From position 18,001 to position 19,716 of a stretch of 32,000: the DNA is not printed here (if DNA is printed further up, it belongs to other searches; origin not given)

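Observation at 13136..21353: araB/araL/araM-like trio with a second FGGY kinase, an unknown membrane protein and a DeoR regulator: uncharacterised polyol/pentulose system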

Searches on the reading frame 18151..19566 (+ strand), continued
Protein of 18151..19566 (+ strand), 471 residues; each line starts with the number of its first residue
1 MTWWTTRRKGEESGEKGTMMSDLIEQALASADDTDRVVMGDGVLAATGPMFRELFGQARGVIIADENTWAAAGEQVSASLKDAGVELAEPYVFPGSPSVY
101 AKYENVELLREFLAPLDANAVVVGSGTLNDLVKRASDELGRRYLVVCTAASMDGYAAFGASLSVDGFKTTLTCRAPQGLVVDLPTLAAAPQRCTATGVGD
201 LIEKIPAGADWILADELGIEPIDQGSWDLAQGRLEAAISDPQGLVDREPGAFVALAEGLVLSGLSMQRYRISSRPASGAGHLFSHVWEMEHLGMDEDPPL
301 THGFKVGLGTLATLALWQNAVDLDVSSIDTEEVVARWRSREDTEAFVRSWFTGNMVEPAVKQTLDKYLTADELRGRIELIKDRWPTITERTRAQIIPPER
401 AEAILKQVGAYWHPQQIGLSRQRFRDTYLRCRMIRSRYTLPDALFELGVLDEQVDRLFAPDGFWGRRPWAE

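Call 72: search_protein_families(library=ncbifam, proteins=[L061:8388-9977:-, L061:7789-8337:-, L061:6551-7792:-, L061:11422-12177:+, L061:12174-13124:+, L061:13159-14526:+, L061:14537-16063:-, L059:11471-12943:-, L037:11490-12965:-], max_evalue=0.00001)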
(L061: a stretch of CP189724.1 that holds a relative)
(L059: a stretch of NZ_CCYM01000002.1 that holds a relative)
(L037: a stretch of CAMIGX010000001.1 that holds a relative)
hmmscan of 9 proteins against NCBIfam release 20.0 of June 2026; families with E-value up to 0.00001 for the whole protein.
L061:8388-9977:- (529 aa): 0 families

L061:7789-8337:- (182 aa): 61 families (the best 25 are shown)
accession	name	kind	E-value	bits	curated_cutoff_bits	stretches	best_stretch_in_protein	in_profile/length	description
TIGR02983.1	SigE-fam_strep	subfamily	3e-40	137.8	141.55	1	3-173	3-158/162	SigE family RNA polymerase sigma factor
TIGR02937.1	sigma70-ECF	superfamily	1.5e-21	76.7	42.9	1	10-171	5-163/165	sigma-70 family RNA polymerase sigma factor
NF053879.1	RNAPolSigSigVBac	equivalog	1e-17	64.3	190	1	5-172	3-154/160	RNA polymerase sigma factor SigV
NF009164.0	PRK12511.1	equivalog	5.3e-17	61.9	185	1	18-176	16-162/182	RNA polymerase sigma factor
TIGR02985.1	Sig70_bacteroi1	subfamily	4.8e-16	59.4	126.4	1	7-171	2-160/162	RNA polymerase sigma-70 factor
NF004113.0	PRK05602.1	equivalog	2e-15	57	208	1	5-172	44-200/211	RNA polymerase sigma factor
NF007229.0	PRK09647.1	equivalog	2.6e-15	56.4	265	1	7-173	45-202/220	RNA polymerase sigma factor SigE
TIGR02954.1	Sig70_famx3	hypoth_equivalog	6.2e-15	55.4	188.5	2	118-170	112-164/170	RNA polymerase sigma-70 factor, TIGR02954 family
NF006550.0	PRK09047.1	equivalog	2.8e-14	53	173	1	6-171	12-185/194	RNA polymerase sigma factor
NF008888.0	PRK11922.1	equivalog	7.3e-14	51.9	204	1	6-172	30-195/231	RNA polymerase sigma factor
NF058625.1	sigma_PG0214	equivalog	1.9e-13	50.4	130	1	6-170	4-158/170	GFO_1088 family ECF-type sigma factor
NF007225.0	PRK09643.1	equivalog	4e-13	49.5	190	1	7-170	28-179/204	RNA polymerase sigma factor SigM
NF007223.0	PRK09641.1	equivalog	4.2e-13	49.5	209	1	6-170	18-181/187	RNA polymerase sigma factor SigW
TIGR02948.1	SigW_bacill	equivalog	6.5e-13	49.1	243.1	1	7-170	19-181/187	RNA polymerase sigma factor SigW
NF007227.0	PRK09645.1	subfamily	9.2e-13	48.5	202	1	6-172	13-169/177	sigma-70 family RNA polymerase sigma factor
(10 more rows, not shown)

L061:6551-7792:- (413 aa): 0 families

L061:11422-12177:+ (251 aa): 7 families
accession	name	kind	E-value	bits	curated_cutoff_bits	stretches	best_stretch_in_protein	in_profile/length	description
NF001755.0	PRK00481.1-5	equivalog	3.6e-83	278.7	318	1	16-245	40-269/278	Sir2 family NAD+-dependent deacetylase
NF001753.0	PRK00481.1-3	subfamily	2.3e-66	223.4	243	1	15-246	12-248/252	NAD-dependent protein deacylase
NF040867.1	prot_deacyl_CobB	equivalog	3.7e-65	219.5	320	1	16-244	10-241/242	NAD-dependent protein deacetylase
NF001752.0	PRK00481.1-1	equivalog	2.2e-40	138.7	221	1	16-220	14-218/242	NAD-dependent protein deacylase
NF001754.0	PRK00481.1-4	equivalog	3.5e-39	134.4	252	1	17-232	16-231/244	NAD-dependent protein deacylase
NF010736.0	PRK14138.1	equivalog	1.3e-35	122.8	395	1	19-219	14-215/244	NAD-dependent deacetylase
NF003738.0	PRK05333.1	equivalog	1.6e-33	115.9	305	2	17-140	27-146/295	NAD-dependent protein deacetylase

L061:12174-13124:+ (316 aa): 1 family
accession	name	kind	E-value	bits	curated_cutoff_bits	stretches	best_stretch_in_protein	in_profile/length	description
NF033808.0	copper_CopD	equivalog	1e-06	28.6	195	1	107-178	121-193/295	copper homeostasis membrane protein CopD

L061:13159-14526:+ (455 aa): 3 families
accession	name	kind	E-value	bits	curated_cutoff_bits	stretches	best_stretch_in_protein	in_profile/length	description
NF033542.1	transpos_IS110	equivalog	5.9e-53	180.2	140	1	58-438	1-343/343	IS110 family RNA-guided transposase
NF051857.1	transpos_IS110_2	equivalog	1e-15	57.7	180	1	117-431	69-389/393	IS110 family transposase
NF052498.1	TIGR_Tas_endo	equivalog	1.9e-12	47.6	100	1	181-417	1-170/215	TIGR-Tas system RNA-guided endonuclease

L061:14537-16063:- (508 aa): 12 families
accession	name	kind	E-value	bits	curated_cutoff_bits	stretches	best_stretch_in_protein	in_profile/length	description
TIGR01312.1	XylB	equivalog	4.3e-90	302.5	380.25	1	9-487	2-480/481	xylulokinase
NF011601.0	PRK15027.1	equivalog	2.3e-58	197.8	912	1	7-491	2-480/484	xylulokinase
TIGR01314.1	gntK_FGGY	equivalog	8.7e-57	192.8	648.55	1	7-497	2-500/505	gluconokinase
TIGR01311.1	glycerol_kin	equivalog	4.8e-56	190.1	590.35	1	6-486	2-490/496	glycerol kinase GlpK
NF000756.0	PRK00047.1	subfamily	5.6e-47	160.2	498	1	5-487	5-492/502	glycerol kinase GlpK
NF008187.0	PRK10939.1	equivalog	7.7e-47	160.1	528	1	7-491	6-504/521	autoinducer-2 kinase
TIGR02628.1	fuculo_kin_coli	equivalog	1.3e-41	143.1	470.9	2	7-265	3-263/465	L-fuculokinase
TIGR01315.1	5C_CHO_kinase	subfamily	1.3e-25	90.1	408.7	2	337-474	381-521/541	FGGY family pentulose kinase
NF003154.0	PRK04123.1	equivalog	7.2e-25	87.7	428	1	6-482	5-529/554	ribulokinase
TIGR02627.1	rhamnulo_kin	equivalog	2.2e-20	72.7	527.95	1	76-271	66-262/454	rhamnulokinase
TIGR01234.1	L-ribulokinase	equivalog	3e-18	65.9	583.25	1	7-481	3-521/536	ribulokinase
NF007925.0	PRK10640.1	equivalog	6.5e-17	61.1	639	1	88-272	86-269/489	rhamnulokinase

L059:11471-12943:- (491 aa): 12 families
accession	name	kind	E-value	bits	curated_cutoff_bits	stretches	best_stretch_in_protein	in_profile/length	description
TIGR01312.1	XylB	equivalog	5e-81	272.7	380.25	1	5-478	2-475/481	xylulokinase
TIGR01311.1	glycerol_kin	equivalog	1.6e-49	168.6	590.35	1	2-453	2-461/496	glycerol kinase GlpK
NF011601.0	PRK15027.1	equivalog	2.2e-49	168.2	912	1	3-487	2-480/484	xylulokinase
TIGR01314.1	gntK_FGGY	equivalog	9e-48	163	648.55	1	3-483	2-490/505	gluconokinase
NF008187.0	PRK10939.1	equivalog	1.9e-43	148.9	528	1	3-484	6-501/521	autoinducer-2 kinase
NF000756.0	PRK00047.1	subfamily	3.1e-42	144.5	498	1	3-449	7-459/502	glycerol kinase GlpK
TIGR02628.1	fuculo_kin_coli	equivalog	3.2e-35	122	470.9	2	3-259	3-261/465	L-fuculokinase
NF003154.0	PRK04123.1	equivalog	7.5e-23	81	428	1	3-475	6-526/554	ribulokinase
TIGR01315.1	5C_CHO_kinase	subfamily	5e-20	71.7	408.7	2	330-483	378-530/541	FGGY family pentulose kinase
TIGR01234.1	L-ribulokinase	equivalog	1.9e-18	66.5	583.25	1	131-461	159-504/536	ribulokinase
TIGR02627.1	rhamnulo_kin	equivalog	2.3e-15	56.1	527.95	1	84-266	80-261/454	rhamnulokinase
NF007925.0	PRK10640.1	equivalog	7.5e-14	51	639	1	73-266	75-267/489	rhamnulokinase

L037:11490-12965:- (492 aa): 12 families
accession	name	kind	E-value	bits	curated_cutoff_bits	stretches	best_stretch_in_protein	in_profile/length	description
TIGR01312.1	XylB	equivalog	1e-83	281.5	380.25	1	7-483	2-478/481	xylulokinase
TIGR01314.1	gntK_FGGY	equivalog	2.4e-55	188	648.55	1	5-485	2-490/505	gluconokinase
NF011601.0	PRK15027.1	equivalog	7.2e-54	183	912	1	5-489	2-480/484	xylulokinase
TIGR01311.1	glycerol_kin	equivalog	1.7e-53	181.7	590.35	1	4-459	2-465/496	glycerol kinase GlpK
NF008187.0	PRK10939.1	equivalog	8.4e-52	176.4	528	1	5-486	6-501/521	autoinducer-2 kinase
TIGR02628.1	fuculo_kin_coli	equivalog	1.7e-46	159.2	470.9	1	5-458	3-456/465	L-fuculokinase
NF000756.0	PRK00047.1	subfamily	4.2e-45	154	498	1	4-458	6-466/502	glycerol kinase GlpK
TIGR01315.1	5C_CHO_kinase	subfamily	3.6e-26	92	408.7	2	338-471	384-519/541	FGGY family pentulose kinase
NF003154.0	PRK04123.1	equivalog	1.8e-24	86.4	428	1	4-479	5-528/554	ribulokinase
TIGR02627.1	rhamnulo_kin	equivalog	1.6e-20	73.2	527.95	2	81-269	75-262/454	rhamnulokinase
NF007925.0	PRK10640.1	equivalog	8.5e-18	64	639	2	86-270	86-269/489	rhamnulokinase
TIGR01234.1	L-ribulokinase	equivalog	3e-17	62.6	583.25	1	133-463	159-504/536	ribulokinase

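Call 79: predict_structure(alignment_id=A1)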
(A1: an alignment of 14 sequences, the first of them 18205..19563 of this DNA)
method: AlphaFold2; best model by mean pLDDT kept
length: 453 residues; sequences in the alignment: 14
mean_pLDDT: 90.3   pTM: 0.89
mean pLDDT of the five models: 90.3, 89.9, 89.3, 86.3, 85.1
residues with pLDDT >= 90: 319; 70-90: 106; 50-70: 26; < 50: 2
segments of 3 or more residues with pLDDT < 50: none
pLDDT, mean of each block of 10 residues (from residue 1): 78 89 95 97 96 97 98 86 81 93 91 88 93 67 59 75 93 92 93 96 93 91 95 92 89 82 88 78 88 97 95 97 95 86 91 98 97 95 97 93 95 87 96 97 96 78
secondary structure, 60 per line:
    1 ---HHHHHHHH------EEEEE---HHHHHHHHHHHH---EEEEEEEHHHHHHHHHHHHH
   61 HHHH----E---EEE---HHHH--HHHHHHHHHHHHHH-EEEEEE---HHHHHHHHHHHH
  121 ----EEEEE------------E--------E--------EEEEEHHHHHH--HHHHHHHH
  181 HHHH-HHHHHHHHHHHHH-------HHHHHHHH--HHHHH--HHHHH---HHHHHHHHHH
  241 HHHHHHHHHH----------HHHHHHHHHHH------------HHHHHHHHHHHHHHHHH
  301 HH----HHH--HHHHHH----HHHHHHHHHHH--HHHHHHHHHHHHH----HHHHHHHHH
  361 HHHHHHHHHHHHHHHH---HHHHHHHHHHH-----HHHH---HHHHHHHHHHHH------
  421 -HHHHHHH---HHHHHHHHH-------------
elements in order: H4-11 E18-22 H26-37 E41-47 H48-64 E73-75 H79-82 H85-98 E100-105 H109-120 E125-129 E160-164 H165-170 H173-184 H186-198 H206-213 H216-220 H223-227 H231-250 H261-271 H284-302 H312-317 H322-332 H335-347 H352-376 H380-390 H396-399 H403-414 H422-428 H432-440

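Call 81: fold_search(model_id=the predicted structure, library=pdb)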
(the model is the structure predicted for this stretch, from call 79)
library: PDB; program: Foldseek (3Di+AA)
matches with E <= 10: 1569; with E <= 0.001: 145
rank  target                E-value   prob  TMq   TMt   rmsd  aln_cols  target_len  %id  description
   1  9h4x                  2.2e-18  1.00  0.72  0.81   5.0       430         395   23  Crystal structure of Ni2+ dependent glycerol-1-phosphate dehydrogenase AraM from Bacillus subtilis (released 2025-11-05)
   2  1jq5                  2.5e-14  1.00  0.52  0.63   9.5       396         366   22  Bacillus Stearothermophilus Glycerol dehydrogenase complex with NAD+ (released 2001-10-01)
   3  1jpu                  3.3e-14  1.00  0.52  0.65   9.5       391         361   21  Crystal Structure of Bacillus Stearothermophilus Glycerol Dehydrogenase (released 2001-10-03)
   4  1jqa                  3.4e-14  1.00  0.52  0.64   9.5       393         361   22  Bacillus stearothermophilus glycerol dehydrogenase complex with glycerol (released 2001-10-03)
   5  3ce9_A                4.0e-14  1.00  0.56  0.71   9.9       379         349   20  Crystal structure of glycerol dehydrogenase (NP_348253.1) from Clostridium acetobutylicum at 2.37 A resolution (released 2008-03-11)
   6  3ce9_B                5.0e-14  1.00  0.55  0.71   9.8       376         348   18  Crystal structure of glycerol dehydrogenase (NP_348253.1) from Clostridium acetobutylicum at 2.37 A resolution (released 2008-03-11)
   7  4rfl_C                1.9e-12  1.00  0.58  0.78   7.8       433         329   19  Crystal structure of G1PDH with NADPH from Methanocaldococcus jannaschii (released 2015-07-22)
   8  4rfl_D                2.1e-12  1.00  0.58  0.77   7.4       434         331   19  Crystal structure of G1PDH with NADPH from Methanocaldococcus jannaschii (released 2015-07-22)
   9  4rgq_C                2.6e-12  1.00  0.58  0.78   7.9       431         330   19  Crystal structure of the Methanocaldococcus jannaschii G1PDH with NADPH and DHAP (released 2015-07-22)
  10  5zxl_A                2.8e-12  1.00  0.59  0.70   6.5       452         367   17  Structure of GldA from E.coli (released 2019-03-20)
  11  4rfl_A                3.2e-12  1.00  0.58  0.77   7.6       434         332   20  Crystal structure of G1PDH with NADPH from Methanocaldococcus jannaschii (released 2015-07-22)
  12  4rgq_B                3.9e-12  1.00  0.58  0.76   7.5       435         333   19  Crystal structure of the Methanocaldococcus jannaschii G1PDH with NADPH and DHAP (released 2015-07-22)
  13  8k1g                  4.9e-12  1.00  0.51  0.62   9.8       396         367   17  Crystal structure of ethylene glycol-bound glycerol dehydrogenase from Klebsiella pneumoniae (released 2024-05-29)
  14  4mca_B                5.1e-12  1.00  0.51  0.63   9.3       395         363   18  Crystal Structure of Glycerol Dehydrogenase from Serratia to 1.9A (released 2014-02-12)
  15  4rgv_A                6.1e-12  1.00  0.56  0.75   8.0       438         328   18  Crystal structure of the Methanocaldococcus jannaschii G1PDH (released 2015-07-22)
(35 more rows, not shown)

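Call 86: list_cluster_members(proteins=[P0143, P0005])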
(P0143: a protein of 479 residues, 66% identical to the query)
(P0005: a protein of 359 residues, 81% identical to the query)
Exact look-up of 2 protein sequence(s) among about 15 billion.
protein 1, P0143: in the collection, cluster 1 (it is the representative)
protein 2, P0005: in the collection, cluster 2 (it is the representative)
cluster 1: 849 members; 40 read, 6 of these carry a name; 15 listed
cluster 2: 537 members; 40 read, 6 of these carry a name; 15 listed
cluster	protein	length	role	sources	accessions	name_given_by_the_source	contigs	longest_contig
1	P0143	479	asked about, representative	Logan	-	-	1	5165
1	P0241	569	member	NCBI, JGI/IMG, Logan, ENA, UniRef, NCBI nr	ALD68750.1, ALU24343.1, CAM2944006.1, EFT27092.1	ribulokinase [Cutibacterium acnes] | ribulokinase n=1 Tax=Cutibacterium acnes TaxID=1747 RepID=UPI0001F08B1C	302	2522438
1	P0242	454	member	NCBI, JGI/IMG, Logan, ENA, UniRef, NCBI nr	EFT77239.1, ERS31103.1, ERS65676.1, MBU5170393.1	sn-glycerol-1-phosphate dehydrogenase [Cutibacterium acnes] | sn-glycerol-1-phosphate dehydrogenase n=1 Tax=Cutibacterium acnes TaxID=1747 ...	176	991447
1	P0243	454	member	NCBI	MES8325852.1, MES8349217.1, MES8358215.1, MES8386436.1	sn-glycerol-1-phosphate dehydrogenase [Cutibacterium acnes]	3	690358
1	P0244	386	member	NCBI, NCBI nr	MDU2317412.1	MAG: sn-glycerol-1-phosphate dehydrogenase, partial [Cutibacterium acnes] | sn-glycerol-1-phosphate dehydrogenase [Cutibacterium acnes]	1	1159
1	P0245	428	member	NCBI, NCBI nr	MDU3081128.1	MAG: sn-glycerol-1-phosphate dehydrogenase, partial [Cutibacterium avidum] | sn-glycerol-1-phosphate dehydrogenase [Cutibacterium avidum]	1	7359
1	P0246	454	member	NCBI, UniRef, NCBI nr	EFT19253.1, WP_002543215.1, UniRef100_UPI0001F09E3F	3-dehydroquinate synthase [Cutibacterium acnes HL053PA1] | sn-glycerol-1-phosphate dehydrogenase n=1 Tax=Cutibacterium acnes TaxID=1747 ... | sn-glycerol-1-phosphate dehydrogenase [Cutibacterium acnes]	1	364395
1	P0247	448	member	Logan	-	-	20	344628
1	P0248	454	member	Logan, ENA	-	-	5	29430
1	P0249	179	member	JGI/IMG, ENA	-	-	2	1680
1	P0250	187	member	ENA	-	-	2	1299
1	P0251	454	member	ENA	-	-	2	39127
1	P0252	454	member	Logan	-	-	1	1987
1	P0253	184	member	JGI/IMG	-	-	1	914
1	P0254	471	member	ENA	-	-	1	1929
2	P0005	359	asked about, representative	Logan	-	-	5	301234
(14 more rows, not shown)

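Call 90: find_encoding_contigs(protein=P0242, flank=9000, max_places=1)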
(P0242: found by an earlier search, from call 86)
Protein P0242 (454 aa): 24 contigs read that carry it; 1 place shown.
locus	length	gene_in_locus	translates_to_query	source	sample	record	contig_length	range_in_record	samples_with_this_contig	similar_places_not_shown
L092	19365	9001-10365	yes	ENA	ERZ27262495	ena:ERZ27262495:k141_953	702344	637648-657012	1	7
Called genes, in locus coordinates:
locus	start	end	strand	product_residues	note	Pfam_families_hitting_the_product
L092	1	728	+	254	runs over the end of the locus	PF00370:FGGY_N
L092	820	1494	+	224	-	PF02782:FGGY_C, PF21546:FGGY_C_2 (weak)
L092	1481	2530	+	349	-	PF00389:2-Hacid_dh, PF02826:2-Hacid_dh_C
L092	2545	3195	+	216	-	PF00596:Aldolase_II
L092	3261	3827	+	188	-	PF04309:G3P_antiterm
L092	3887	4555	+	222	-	PF00596:Aldolase_II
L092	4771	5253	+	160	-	PF02502:LacAB_rpiB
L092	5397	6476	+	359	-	PF25928:DUF7973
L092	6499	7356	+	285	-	PF00702:Hydrolase, PF13344:Hydrolase_6, PF13419:HAD_2 (weak), PF13242:Hydrolase_like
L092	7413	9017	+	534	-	PF00370:FGGY_N, PF02782:FGGY_C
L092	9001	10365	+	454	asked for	PF13685:Fe-ADH_2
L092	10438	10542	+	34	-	-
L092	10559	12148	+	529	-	PF00370:FGGY_N, PF02782:FGGY_C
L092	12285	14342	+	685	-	PF00456:Transketolase_N, PF02779:Transket_pyr, PF02780:Transketolase_C, PF22613:Transketolase_C_1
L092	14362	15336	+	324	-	PF04545:Sigma70_r4 (faint), PF04198:Sugar-bind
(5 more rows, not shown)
